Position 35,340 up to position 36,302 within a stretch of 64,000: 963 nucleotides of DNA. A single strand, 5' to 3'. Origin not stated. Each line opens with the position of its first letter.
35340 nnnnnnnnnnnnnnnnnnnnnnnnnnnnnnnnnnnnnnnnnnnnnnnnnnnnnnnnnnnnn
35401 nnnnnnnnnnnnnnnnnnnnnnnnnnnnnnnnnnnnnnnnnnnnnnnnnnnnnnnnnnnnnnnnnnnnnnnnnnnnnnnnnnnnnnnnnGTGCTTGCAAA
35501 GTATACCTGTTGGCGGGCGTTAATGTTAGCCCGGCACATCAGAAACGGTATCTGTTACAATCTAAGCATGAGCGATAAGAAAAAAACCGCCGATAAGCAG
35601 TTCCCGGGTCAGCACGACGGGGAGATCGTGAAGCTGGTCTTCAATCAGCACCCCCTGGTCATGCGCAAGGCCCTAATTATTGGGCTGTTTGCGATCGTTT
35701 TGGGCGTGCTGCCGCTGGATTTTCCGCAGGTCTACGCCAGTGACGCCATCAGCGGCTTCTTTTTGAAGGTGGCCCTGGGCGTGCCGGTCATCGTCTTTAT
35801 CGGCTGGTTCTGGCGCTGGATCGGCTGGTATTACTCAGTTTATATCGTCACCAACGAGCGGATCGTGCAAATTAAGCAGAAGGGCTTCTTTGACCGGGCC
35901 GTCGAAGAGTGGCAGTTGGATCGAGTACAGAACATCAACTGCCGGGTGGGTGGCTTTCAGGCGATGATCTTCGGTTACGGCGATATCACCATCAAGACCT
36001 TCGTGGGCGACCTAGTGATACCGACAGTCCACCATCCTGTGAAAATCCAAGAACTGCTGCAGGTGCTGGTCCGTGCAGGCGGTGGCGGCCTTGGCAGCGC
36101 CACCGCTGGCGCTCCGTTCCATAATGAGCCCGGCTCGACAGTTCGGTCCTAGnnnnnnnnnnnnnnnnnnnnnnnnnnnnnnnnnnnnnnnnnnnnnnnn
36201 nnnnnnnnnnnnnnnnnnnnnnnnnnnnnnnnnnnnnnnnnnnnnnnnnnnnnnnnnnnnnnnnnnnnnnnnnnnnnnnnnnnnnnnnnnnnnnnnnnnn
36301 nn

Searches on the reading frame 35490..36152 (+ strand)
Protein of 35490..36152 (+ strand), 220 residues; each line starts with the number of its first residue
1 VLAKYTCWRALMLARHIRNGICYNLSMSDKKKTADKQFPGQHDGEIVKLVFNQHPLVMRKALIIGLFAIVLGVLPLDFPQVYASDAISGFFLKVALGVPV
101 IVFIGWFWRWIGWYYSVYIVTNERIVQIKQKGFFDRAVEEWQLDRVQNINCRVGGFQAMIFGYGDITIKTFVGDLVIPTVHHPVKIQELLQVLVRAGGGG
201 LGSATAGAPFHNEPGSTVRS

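Call 26: search_protein_families(library=pfam, proteins=[window:35490-36152:+])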
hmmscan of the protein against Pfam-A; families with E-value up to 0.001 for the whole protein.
window:35490-36152:+ (220 aa): 1 family
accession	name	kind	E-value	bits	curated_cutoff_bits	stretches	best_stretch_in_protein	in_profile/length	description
PF03703.20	bPH_2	-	6.2e-05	23.6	22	1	113-170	1-55/78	Bacterial PH domain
